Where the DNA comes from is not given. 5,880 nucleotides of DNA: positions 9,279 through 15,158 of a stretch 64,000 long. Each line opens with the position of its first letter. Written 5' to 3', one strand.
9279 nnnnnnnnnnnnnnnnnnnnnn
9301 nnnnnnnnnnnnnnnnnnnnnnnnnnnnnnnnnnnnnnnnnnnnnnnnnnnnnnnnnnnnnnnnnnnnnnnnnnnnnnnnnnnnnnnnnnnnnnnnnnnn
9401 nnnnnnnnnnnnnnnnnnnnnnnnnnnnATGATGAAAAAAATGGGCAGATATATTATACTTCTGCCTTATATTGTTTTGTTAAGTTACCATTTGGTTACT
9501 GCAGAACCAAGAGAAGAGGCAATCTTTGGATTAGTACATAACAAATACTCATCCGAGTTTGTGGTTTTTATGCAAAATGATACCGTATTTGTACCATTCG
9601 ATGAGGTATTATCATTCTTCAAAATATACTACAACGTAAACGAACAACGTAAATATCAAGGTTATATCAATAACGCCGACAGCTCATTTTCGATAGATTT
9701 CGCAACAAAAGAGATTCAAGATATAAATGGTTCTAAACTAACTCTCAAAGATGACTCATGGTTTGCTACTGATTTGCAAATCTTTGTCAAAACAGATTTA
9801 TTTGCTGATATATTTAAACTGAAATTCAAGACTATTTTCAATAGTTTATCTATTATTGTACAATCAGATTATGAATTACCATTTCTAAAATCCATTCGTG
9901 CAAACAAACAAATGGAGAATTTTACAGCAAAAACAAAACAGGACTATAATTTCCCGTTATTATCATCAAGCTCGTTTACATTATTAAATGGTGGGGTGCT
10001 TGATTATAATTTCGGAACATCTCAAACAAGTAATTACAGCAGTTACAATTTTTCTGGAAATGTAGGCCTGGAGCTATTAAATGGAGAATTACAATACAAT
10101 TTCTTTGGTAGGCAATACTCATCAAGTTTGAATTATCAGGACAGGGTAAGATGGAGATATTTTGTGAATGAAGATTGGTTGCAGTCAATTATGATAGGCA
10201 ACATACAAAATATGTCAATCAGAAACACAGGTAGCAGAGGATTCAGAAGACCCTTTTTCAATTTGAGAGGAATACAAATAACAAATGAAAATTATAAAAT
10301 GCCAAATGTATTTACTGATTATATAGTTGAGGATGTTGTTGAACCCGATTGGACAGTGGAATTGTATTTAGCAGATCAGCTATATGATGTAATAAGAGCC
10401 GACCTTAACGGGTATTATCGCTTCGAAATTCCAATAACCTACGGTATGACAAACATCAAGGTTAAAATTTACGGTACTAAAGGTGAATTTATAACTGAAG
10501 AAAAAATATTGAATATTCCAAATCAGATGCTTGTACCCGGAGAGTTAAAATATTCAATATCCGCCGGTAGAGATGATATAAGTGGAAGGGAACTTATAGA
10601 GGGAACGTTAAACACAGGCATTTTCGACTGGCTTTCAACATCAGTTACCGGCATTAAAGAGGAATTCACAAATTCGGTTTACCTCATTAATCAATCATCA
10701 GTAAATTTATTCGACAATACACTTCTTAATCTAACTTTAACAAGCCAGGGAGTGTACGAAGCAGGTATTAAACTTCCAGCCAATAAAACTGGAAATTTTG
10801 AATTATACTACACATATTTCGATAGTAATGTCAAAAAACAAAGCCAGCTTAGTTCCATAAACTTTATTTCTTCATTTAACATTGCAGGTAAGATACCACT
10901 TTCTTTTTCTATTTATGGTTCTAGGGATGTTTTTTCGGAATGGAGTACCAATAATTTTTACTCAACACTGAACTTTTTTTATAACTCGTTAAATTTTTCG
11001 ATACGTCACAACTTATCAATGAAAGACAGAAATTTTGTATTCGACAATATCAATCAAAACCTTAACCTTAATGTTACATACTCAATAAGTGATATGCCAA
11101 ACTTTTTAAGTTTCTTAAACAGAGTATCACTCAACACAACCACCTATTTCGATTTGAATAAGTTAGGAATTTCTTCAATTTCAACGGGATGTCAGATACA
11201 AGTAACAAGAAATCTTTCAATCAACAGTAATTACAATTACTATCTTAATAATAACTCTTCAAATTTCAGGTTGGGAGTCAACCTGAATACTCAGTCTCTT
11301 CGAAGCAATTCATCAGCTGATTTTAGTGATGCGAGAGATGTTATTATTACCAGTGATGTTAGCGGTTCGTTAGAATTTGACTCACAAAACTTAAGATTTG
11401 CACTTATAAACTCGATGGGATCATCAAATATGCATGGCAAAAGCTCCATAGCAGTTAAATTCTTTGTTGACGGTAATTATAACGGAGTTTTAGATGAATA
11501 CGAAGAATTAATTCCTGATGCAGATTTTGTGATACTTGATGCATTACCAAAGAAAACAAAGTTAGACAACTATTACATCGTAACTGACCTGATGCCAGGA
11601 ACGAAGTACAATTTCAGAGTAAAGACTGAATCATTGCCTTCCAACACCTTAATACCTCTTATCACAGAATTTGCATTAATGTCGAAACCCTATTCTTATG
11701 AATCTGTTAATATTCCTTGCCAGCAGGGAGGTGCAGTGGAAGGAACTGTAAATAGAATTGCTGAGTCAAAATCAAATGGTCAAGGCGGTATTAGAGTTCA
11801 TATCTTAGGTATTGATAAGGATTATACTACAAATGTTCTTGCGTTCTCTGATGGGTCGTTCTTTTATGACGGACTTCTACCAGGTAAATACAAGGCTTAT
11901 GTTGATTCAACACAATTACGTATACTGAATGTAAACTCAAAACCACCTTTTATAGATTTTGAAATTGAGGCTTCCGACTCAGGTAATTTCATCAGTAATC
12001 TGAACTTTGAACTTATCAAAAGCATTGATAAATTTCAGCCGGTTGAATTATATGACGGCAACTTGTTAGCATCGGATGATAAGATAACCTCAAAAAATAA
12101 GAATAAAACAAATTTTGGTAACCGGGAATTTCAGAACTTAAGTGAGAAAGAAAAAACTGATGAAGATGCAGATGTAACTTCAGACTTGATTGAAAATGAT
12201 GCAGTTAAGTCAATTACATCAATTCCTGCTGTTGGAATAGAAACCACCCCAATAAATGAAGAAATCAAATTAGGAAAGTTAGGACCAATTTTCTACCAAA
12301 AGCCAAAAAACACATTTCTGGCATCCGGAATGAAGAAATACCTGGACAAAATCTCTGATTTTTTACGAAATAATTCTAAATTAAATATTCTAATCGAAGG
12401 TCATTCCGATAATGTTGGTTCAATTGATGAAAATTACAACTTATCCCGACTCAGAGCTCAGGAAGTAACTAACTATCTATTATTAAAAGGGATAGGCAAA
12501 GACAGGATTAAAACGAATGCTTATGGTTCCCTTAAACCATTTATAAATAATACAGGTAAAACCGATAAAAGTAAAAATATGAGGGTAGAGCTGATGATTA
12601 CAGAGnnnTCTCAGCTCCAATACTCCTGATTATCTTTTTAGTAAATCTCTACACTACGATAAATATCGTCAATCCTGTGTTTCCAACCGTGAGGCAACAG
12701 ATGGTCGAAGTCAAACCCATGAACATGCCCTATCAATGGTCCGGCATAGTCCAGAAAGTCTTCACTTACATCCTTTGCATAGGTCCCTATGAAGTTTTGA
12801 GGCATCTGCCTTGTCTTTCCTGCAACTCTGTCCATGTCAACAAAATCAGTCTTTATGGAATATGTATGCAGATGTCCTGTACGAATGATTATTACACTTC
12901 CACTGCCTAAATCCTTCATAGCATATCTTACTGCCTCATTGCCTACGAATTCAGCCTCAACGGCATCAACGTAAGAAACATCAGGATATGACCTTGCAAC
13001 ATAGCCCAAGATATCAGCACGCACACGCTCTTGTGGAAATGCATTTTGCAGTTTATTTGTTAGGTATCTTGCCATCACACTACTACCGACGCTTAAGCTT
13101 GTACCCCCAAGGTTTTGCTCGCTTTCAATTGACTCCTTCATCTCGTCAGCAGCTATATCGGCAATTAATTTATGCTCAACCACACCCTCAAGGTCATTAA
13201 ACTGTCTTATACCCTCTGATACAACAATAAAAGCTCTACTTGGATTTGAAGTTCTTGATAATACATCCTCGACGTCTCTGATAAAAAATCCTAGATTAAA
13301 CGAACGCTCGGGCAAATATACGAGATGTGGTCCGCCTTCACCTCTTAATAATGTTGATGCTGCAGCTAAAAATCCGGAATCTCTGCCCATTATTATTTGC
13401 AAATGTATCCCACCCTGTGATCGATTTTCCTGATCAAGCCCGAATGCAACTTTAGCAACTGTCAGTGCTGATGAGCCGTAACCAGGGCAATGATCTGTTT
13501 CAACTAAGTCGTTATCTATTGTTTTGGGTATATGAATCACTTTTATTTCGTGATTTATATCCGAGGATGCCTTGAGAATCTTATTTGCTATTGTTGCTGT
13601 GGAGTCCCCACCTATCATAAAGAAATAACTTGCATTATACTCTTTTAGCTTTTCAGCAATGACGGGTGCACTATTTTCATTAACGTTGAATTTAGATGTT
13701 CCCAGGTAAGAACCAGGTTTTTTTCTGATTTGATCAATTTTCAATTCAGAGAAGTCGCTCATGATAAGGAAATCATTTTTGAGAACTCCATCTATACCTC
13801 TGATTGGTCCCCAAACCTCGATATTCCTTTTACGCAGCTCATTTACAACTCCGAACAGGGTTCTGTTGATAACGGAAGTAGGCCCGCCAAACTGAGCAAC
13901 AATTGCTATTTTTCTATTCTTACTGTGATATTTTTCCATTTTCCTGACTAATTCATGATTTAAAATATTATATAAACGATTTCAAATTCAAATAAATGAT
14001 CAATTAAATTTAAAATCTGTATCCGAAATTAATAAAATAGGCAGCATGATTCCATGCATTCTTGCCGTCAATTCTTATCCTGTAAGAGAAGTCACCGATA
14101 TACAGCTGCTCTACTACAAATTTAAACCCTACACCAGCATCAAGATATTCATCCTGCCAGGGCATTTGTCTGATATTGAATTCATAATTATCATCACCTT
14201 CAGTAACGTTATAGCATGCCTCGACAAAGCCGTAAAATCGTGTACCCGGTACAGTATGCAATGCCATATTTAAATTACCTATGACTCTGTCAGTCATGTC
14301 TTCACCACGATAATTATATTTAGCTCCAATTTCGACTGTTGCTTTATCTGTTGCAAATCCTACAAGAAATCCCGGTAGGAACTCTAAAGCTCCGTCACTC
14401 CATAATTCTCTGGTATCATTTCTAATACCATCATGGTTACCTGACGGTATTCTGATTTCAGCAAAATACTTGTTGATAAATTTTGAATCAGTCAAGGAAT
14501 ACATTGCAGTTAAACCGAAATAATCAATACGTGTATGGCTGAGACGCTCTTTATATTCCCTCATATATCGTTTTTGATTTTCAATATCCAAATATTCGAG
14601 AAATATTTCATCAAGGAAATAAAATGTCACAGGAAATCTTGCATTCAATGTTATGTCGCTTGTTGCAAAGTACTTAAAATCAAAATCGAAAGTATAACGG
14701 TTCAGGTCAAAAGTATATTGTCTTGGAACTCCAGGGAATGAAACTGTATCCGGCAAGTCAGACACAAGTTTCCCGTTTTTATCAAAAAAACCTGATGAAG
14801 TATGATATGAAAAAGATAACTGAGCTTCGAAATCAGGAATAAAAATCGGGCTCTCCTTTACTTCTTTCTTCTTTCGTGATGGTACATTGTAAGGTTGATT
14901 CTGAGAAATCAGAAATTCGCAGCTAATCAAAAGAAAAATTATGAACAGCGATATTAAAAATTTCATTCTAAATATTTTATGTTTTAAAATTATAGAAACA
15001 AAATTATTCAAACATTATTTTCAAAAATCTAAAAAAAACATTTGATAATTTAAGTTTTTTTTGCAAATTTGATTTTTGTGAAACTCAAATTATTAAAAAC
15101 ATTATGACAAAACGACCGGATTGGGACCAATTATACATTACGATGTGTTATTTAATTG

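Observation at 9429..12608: Usher-like outer-membrane protein fused to a CarbopepD_reg-like beta-sandwich and a C-terminal OmpA peptidoglycan-anchor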

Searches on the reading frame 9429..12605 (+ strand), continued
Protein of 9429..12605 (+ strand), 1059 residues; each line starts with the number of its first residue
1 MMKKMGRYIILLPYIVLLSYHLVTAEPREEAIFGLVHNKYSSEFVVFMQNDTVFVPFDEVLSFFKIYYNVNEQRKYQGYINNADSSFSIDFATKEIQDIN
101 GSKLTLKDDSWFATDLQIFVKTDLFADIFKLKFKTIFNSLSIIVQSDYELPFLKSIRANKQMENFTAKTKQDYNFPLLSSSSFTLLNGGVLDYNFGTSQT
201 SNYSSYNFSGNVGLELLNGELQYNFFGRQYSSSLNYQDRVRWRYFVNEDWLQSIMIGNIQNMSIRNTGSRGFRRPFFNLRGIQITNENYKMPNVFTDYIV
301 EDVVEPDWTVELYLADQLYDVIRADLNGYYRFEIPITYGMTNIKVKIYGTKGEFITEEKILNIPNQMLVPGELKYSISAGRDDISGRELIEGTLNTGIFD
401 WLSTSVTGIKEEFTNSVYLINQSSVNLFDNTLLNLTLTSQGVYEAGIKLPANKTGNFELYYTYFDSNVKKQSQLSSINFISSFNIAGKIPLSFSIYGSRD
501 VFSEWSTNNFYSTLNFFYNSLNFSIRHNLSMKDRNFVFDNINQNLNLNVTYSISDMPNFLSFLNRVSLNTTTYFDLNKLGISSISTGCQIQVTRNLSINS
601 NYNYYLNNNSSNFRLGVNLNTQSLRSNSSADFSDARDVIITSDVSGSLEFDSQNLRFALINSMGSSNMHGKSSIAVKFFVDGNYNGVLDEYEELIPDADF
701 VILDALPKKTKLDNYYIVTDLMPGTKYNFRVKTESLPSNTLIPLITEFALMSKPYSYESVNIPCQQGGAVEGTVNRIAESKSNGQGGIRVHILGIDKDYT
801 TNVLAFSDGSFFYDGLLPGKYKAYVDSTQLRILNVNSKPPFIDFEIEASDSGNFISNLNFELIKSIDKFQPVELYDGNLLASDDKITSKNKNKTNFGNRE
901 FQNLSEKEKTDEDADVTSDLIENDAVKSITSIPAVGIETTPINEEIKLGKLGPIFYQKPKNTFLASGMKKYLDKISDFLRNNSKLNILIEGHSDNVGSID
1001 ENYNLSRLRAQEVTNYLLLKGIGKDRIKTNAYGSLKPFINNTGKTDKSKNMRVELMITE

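Call 100: fold_search(model_id=the predicted structure, library=pdb)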
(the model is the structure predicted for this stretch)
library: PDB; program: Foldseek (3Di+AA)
matches with E <= 10: 974; with E <= 0.001: 291
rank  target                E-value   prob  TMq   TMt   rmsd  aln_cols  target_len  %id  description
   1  3rfz_E                4.8e-32  1.00  0.43  0.56  10.8       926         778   12  Crystal structure of the FimD usher bound to its cognate FimC:FimH substrate (released 2011-06-01)
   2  3rfz_B                8.5e-32  1.00  0.43  0.56  10.9       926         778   13  Crystal structure of the FimD usher bound to its cognate FimC:FimH substrate (released 2011-06-01)
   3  9fw9_D                1.4e-31  1.00  0.44  0.64   8.5       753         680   14  Cryo-EM structure of the type 1 pilus assembly platform as part of the FimA-bound chaperone-usher pilus complex (FimDH (released 2025-06-04)
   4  9fy9_D                1.7e-30  1.00  0.42  0.61   9.2       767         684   13  Cryo-EM structure of the type 1 chaperone-usher pilus FimD-tip complex (FimDHGFC) - Conformer 1 (released 2025-06-04)
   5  9bog_D                4.1e-29  1.00  0.44  0.56  13.0       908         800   12  Structural basis for adhesin secretion by the outer-membrane usher in type 1 pili (released 2024-10-09)
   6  9fxs_D                4.4e-28  1.00  0.42  0.64   7.9       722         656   13  Cryo-EM structure of the type 1 pilus complex including pilus rod and FimI-bound assembly platform after incorporation (released 2025-06-04)
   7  9fx8_D                1.6e-27  1.00  0.43  0.65   7.4       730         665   14  Cryo-EM structure of the FimI-bound type 1 pilus assembly platform complex - Local refinement (released 2025-06-04)
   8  9fxb_D                1.6e-27  1.00  0.39  0.60  10.2       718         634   13  Cryo-EM structure of the type 1 pilus assembly platform as part of the FimI-bound chaperone-usher pilus complex (FimDH (released 2025-06-04)
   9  6e14_D                1.1e-26  1.00  0.44  0.55  13.0       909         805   12  Handover mechanism of the growing pilus by the bacterial outer membrane usher FimD (released 2018-10-17)
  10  7lhg_C                6.8e-25  1.00  0.40  0.51  14.9       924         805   11  Cryo-EM structure of E. coli P pilus tip assembly intermediate PapC-PapD-PapK-PapG in the first conformation (released 2021-08-11)
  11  7lhh_C                1.1e-21  1.00  0.41  0.51  10.7       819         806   11  Cryo-EM structure of E. coli P pilus tip assembly intermediate PapC-PapD-PapK-PapG in the second conformation (released 2021-08-11)
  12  6cd2_C                5.1e-17  1.00  0.30  0.41  18.3       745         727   10  Crystal structure of the PapC usher bound to the chaperone-adhesin PapD-PapG (released 2018-10-03)
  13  2vqi_B                1.3e-16  1.00  0.28  0.55  18.0       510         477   11  Structure of the P pilus usher (PapC) translocation pore (released 2008-05-27)
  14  3ohn_B                1.3e-16  1.00  0.28  0.59  18.5       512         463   14  Crystal structure of the FimD translocation domain (released 2011-06-01)
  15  2vqi_A                2.1e-16  1.00  0.27  0.55  18.0       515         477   10  Structure of the P pilus usher (PapC) translocation pore (released 2008-05-27)
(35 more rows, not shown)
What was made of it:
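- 9513..9866 (+): N-terminal periplasmic beta-rich domain, aa 29-146. The Foldseek alignment to full-length FimD spans 926 columns (call 100).
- The next hit is at 1.6e-7 (call 100).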

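Call 103: list_cluster_members(proteins=[P0019, P0050, P0053, P0062, P0072, P0081, P0088, P0100, P0124, P0150])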
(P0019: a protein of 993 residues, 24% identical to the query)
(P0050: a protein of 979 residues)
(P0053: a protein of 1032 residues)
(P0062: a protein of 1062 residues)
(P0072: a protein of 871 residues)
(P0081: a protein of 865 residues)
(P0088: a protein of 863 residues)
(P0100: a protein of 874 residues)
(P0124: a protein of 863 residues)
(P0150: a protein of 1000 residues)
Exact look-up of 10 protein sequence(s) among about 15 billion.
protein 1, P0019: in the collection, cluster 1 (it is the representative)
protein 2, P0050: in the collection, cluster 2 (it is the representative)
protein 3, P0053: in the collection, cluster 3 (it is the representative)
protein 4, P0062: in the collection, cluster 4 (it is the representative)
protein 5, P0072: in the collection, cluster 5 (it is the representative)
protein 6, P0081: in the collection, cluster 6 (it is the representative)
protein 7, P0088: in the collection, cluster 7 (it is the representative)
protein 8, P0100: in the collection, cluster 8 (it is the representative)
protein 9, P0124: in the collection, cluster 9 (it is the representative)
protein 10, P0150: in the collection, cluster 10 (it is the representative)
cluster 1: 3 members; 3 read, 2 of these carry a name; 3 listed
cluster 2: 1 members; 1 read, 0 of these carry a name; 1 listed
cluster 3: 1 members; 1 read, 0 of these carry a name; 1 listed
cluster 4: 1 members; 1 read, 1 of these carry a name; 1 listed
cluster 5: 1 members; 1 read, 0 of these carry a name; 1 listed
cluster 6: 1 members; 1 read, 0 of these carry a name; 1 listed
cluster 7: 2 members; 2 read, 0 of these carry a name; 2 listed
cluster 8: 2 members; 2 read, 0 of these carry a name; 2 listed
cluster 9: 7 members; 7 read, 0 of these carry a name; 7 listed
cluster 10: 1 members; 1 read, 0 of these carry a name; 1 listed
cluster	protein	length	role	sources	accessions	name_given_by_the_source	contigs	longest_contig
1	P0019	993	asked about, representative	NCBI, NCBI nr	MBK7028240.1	MAG: SPOR domain-containing protein [Bacteroidales bacterium] | SPOR domain-containing protein [Bacteroidales bacterium]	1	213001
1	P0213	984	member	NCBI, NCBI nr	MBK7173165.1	MAG: SPOR domain-containing protein [Bacteroidales bacterium] | SPOR domain-containing protein [Bacteroidales bacterium]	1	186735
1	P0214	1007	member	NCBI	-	-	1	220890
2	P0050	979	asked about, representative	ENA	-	-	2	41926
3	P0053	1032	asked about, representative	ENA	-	-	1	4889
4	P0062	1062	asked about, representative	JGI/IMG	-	hypothetical protein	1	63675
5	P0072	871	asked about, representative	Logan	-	-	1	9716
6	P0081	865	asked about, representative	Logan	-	-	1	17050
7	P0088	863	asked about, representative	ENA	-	-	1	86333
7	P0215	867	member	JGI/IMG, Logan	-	-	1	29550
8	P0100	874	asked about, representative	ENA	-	-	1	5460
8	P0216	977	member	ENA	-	-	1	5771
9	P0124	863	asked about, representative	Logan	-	-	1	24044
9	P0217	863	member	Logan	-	-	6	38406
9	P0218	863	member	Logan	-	-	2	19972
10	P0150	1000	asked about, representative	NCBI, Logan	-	-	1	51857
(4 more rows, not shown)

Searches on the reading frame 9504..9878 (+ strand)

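Call 93: search_protein_families(library=pfam, proteins=[window:9504-9878:+], max_evalue=10)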
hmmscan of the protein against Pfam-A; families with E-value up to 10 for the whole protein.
window:9504-9878:+ (125 aa): 1 family
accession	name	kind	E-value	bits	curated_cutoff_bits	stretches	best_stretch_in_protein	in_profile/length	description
PF07833.16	Cu_amine_oxidN1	-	0.11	12.9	24.2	1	14-109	6-98/108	Copper amine oxidase N-terminal domain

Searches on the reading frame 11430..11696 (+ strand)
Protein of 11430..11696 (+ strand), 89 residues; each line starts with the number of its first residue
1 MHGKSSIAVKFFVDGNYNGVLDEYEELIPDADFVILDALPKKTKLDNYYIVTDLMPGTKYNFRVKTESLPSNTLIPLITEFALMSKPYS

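Call 93: search_protein_families(library=pfam, proteins=[window:11430-11696:+], max_evalue=10)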
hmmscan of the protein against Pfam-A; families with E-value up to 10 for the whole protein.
window:11430-11696:+ (89 aa): 4 families
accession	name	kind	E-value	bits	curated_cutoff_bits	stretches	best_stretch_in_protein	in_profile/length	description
PF00041.27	fn3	-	7.6e-05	23.3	25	1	33-68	41-70/84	Fibronectin type III domain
PF25059.1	FN3_DSCAM-DSCAML_C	-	0.034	14.9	39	1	42-67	40-65/89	DSCAM/DSCAML C-terminal Fn3-like domain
PF16656.11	Pur_ac_phosph_N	-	0.037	15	30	1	45-68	59-82/93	Purple acid Phosphatase, N-terminal domain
PF24946.1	Fn3_Dep-1_4th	-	0.11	13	27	1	50-69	69-88/100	Dep-1 fourth Fn3-like domain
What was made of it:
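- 11442..11681 (+): C-terminal beta-sandwich 1, aa 672-751, at the CTD1 position. Weak fn3 hit, E 7.6e-5 (call 93).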

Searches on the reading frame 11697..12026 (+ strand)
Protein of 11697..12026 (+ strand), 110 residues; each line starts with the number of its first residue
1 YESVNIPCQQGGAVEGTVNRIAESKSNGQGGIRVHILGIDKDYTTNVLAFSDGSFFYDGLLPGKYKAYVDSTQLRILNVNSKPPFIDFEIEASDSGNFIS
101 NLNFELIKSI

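Call 93: search_protein_families(library=pfam, proteins=[window:11697-12026:+], max_evalue=10)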
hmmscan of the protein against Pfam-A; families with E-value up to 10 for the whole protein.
window:11697-12026:+ (110 aa): 2 families
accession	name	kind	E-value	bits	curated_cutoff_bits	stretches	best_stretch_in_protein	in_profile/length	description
PF13620.12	CarboxypepD_reg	-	0.1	13.4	32.3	1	24-71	9-56/82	Carboxypeptidase regulatory-like domain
PF17210.9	SdrD_B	-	0.15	12.7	29.7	1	19-70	14-65/112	SdrD B-like domain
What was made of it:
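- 11697..12020 (+): C-terminal beta-sandwich 2, aa 757-864, at the CTD2 position. It is CarboxypepD_reg / SdrD_B-like. Sub-threshold here at E 0.1 (call 93).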

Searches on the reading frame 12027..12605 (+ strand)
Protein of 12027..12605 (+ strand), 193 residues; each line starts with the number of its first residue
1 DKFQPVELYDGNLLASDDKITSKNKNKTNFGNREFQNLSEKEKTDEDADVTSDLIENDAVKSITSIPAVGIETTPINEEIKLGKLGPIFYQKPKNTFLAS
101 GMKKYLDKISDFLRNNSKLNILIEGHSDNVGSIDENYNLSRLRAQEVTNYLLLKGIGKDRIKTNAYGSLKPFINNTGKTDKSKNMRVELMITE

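Call 92: search_protein_families(library=pfam, alignment_id=A10, max_evalue=0.001)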
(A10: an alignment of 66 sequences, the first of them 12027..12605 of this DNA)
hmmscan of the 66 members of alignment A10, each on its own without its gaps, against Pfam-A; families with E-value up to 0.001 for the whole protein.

A. member 1, window:12027-12605:+ (193 aa): 1 family
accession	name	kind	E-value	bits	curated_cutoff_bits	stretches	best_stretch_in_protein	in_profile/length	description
PF00691.25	OmpA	-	7e-18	65.2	27.2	1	103-184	14-97/98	OmpA family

B. families by the number of members that match (of 66 scanned): 9 families
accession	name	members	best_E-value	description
PF05036.18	SPOR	33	1e-52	SPOR domain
PF00691.25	OmpA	12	2.8e-20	OmpA family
PF18239.8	HA1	3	4.1e-08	Hemagglutinin I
PF13620.12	CarboxypepD_reg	2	3.8e-06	Carboxypeptidase regulatory-like domain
PF17210.9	SdrD_B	2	7e-06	SdrD B-like domain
PF01476.26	LysM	1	8.6e-06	LysM domain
PF02095.21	Extensin_1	1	0.00032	Extensin-like protein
PF12362.13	DUF3646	1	0.00036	DNA polymerase III gamma and tau subunits C terminal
PF14657.12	Arm-DNA-bind_4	1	0.00063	Arm DNA-binding domain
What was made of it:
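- On OmpA-like peptidoglycan-binding domain (PF00691): For the isolated tail, 65.2 bits (call 92).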

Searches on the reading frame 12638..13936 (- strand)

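Call 6: search_protein_families(library=pfam, proteins=[window:12638-13936:-], max_evalue=0.1)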
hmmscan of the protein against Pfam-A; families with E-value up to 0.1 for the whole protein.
window:12638-13936:- (432 aa): 2 families
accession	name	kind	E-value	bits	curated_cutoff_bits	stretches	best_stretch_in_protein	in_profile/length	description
PF00365.25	PFK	-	2.3e-46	158.8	30.9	1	12-337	3-275/277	Phosphofructokinase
PF08960.15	STIV_B116-like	-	0.012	16.2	26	0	82-127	16-61/101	STIV B116-like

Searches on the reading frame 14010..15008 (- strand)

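Call 6: search_protein_families(library=pfam, proteins=[window:14010-15008:-], max_evalue=0.1)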
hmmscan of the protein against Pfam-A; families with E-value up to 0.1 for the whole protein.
window:14010-15008:- (332 aa): 1 family
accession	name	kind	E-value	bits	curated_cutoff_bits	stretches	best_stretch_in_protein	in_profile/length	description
PF18564.7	Glyco_hydro_5_C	-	0.063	14.2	22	0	92-132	8-38/87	Glycoside hydrolase family 5 C-terminal domain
